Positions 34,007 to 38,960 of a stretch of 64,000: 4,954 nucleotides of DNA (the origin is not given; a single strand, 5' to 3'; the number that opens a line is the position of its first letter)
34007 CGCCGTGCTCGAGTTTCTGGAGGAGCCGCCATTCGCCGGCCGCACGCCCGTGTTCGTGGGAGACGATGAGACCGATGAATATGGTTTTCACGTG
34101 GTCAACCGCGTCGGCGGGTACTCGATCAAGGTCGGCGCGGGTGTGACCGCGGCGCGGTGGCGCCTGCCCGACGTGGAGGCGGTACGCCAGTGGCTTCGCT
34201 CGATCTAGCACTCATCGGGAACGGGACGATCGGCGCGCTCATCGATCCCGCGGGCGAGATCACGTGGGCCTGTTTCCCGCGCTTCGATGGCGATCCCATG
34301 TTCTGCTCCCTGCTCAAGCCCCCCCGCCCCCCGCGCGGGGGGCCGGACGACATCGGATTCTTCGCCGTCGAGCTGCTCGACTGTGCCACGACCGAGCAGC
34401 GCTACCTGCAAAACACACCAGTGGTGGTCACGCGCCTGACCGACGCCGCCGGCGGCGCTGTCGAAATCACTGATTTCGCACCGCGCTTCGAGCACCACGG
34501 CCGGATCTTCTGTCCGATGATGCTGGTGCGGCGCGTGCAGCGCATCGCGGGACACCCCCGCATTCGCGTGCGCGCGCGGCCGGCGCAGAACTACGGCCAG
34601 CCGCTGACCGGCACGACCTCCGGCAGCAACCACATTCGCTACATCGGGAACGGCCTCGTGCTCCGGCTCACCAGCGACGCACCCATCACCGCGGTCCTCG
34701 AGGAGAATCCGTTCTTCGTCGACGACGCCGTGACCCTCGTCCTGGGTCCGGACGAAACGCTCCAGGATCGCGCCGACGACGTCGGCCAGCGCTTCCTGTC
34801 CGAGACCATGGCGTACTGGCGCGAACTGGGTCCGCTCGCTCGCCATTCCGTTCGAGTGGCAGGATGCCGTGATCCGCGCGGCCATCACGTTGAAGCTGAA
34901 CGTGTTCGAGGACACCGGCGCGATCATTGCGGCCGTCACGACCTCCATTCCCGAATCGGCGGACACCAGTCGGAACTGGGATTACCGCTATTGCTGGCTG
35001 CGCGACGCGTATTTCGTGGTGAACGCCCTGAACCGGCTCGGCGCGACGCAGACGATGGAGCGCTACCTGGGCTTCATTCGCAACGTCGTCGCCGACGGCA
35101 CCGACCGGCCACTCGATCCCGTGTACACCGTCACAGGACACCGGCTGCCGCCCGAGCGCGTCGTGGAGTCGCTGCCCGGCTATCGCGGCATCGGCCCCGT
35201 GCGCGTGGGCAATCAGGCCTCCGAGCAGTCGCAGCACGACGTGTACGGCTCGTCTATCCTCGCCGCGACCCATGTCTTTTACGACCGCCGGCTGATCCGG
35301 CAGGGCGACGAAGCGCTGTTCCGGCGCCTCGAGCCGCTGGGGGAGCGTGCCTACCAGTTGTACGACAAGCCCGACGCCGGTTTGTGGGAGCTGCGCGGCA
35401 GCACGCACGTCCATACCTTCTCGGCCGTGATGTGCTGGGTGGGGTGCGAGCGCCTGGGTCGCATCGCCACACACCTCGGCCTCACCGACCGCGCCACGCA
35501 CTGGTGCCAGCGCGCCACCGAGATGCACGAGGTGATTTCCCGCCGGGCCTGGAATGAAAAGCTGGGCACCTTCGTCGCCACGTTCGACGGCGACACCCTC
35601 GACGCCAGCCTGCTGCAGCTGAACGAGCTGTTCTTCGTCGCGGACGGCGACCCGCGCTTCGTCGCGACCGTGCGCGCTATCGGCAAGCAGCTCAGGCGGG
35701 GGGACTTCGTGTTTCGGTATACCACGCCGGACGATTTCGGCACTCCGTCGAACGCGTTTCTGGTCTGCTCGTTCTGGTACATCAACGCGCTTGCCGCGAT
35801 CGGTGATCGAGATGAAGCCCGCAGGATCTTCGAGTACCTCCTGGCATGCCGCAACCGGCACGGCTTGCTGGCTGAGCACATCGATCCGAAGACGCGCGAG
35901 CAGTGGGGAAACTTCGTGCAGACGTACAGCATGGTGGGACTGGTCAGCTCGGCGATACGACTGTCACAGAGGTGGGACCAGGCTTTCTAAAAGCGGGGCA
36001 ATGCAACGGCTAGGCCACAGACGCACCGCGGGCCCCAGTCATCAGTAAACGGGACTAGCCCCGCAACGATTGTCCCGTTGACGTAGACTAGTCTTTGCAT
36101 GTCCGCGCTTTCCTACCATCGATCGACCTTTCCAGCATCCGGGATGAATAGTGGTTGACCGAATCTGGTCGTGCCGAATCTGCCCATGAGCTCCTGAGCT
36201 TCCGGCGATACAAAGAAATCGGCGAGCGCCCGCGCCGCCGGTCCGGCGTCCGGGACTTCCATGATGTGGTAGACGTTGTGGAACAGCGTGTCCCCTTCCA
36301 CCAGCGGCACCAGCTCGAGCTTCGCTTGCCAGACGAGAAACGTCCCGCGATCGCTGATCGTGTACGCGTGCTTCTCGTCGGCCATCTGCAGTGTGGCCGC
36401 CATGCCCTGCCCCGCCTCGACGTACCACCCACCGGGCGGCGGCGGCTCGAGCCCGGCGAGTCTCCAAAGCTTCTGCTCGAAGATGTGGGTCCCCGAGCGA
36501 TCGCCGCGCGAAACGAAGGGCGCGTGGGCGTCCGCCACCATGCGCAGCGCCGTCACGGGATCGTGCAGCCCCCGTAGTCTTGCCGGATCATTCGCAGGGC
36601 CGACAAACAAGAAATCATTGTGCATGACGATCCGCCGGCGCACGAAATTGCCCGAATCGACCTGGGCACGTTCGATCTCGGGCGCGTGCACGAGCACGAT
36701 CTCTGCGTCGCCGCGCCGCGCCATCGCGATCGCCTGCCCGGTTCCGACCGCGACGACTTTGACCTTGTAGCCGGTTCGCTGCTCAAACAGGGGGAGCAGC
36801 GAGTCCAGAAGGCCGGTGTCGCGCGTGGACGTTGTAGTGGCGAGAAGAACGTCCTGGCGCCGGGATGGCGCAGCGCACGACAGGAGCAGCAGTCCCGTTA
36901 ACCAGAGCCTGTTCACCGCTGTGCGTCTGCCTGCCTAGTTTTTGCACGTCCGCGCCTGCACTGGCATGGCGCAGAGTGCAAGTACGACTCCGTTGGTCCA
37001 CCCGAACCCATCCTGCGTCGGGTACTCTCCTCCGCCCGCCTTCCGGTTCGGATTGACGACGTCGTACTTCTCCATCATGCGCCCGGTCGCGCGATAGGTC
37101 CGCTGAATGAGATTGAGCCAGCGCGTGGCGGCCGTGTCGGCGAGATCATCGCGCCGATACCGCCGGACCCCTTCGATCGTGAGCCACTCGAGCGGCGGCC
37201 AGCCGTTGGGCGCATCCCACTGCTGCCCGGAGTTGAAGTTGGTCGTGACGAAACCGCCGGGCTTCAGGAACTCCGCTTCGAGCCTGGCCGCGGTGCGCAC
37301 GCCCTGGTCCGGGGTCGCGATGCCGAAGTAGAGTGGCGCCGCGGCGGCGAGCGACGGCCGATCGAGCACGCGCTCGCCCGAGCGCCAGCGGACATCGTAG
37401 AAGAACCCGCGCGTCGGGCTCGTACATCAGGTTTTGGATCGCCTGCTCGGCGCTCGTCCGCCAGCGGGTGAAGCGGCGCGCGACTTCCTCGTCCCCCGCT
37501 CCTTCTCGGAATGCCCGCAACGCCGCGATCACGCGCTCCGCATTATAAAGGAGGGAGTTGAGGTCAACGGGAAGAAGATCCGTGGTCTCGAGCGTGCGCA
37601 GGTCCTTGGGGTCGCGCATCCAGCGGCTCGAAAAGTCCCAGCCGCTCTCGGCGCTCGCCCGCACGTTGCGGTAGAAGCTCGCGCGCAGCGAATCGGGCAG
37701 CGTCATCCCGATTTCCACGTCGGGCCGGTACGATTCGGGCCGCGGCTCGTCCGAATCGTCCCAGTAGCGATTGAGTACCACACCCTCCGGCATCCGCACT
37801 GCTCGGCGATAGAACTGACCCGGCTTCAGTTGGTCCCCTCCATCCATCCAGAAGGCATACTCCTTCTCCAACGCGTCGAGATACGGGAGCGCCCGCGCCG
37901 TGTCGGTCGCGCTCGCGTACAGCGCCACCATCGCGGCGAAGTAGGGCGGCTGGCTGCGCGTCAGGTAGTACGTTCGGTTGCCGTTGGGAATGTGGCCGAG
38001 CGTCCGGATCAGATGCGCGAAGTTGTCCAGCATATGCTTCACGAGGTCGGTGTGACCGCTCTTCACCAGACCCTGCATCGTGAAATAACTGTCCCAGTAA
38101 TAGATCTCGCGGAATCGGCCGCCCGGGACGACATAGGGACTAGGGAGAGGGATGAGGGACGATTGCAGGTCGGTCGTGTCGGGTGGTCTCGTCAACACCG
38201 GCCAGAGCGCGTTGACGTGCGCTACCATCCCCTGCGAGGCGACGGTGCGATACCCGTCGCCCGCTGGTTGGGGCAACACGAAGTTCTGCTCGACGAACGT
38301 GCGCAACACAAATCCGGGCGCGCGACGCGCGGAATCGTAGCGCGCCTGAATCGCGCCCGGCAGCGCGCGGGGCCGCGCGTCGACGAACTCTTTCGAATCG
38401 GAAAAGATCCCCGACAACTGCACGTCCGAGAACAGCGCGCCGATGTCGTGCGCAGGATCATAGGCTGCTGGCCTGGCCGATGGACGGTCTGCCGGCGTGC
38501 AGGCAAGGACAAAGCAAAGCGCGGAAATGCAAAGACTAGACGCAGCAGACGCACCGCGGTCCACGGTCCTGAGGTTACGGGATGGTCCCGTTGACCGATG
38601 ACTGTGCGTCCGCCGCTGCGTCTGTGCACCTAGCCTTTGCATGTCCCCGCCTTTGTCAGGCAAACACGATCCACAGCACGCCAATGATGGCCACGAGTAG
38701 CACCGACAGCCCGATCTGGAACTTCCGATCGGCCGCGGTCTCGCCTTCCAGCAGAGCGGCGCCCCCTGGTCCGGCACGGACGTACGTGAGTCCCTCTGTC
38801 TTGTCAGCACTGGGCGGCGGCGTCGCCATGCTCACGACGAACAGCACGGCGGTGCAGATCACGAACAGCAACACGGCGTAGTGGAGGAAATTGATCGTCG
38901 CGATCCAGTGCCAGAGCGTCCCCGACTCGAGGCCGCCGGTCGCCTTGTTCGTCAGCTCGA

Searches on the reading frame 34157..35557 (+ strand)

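Call 87: search_protein_families(library=pfam, proteins=[window:34157-35557:+], max_evalue=0.00001)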
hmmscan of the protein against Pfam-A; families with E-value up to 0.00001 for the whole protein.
window:34157-35557:+ (466 aa): 1 family
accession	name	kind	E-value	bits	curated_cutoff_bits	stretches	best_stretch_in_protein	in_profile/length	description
PF19291.4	TREH_N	-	6.4e-10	39.1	23.1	1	17-164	18-146/211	Trehalase-like, N-terminal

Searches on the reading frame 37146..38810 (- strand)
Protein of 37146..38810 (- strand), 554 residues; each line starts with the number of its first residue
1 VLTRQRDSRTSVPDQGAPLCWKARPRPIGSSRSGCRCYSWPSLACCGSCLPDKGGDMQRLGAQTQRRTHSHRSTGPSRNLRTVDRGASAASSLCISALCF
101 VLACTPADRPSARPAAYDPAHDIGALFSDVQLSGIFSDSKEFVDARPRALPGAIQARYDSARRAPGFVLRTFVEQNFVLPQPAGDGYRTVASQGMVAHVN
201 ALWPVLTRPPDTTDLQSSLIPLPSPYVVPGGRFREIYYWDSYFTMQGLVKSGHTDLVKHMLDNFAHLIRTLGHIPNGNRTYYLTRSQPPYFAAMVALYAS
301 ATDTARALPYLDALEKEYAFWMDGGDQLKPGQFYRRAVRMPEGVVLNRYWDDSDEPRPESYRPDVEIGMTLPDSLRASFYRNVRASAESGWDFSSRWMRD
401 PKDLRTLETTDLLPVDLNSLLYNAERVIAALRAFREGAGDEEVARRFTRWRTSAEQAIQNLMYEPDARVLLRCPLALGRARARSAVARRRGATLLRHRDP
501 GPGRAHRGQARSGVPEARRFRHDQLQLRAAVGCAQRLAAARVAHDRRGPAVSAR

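Call 87: search_protein_families(library=pfam, proteins=[window:37146-38810:-], max_evalue=0.00001)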
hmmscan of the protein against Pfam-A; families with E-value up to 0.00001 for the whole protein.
window:37146-38810:- (554 aa): 2 families
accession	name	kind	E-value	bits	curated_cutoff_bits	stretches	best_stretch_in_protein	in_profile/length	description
PF01204.24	Trehalase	-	1.5e-88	298.4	21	1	135-466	2-355/512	Trehalase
PF22422.2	MGH1-like_GH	-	5.5e-07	29.9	27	1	281-472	60-227/356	Mannosylglycerate hydrolase MGH1-like glycoside hydrolase domain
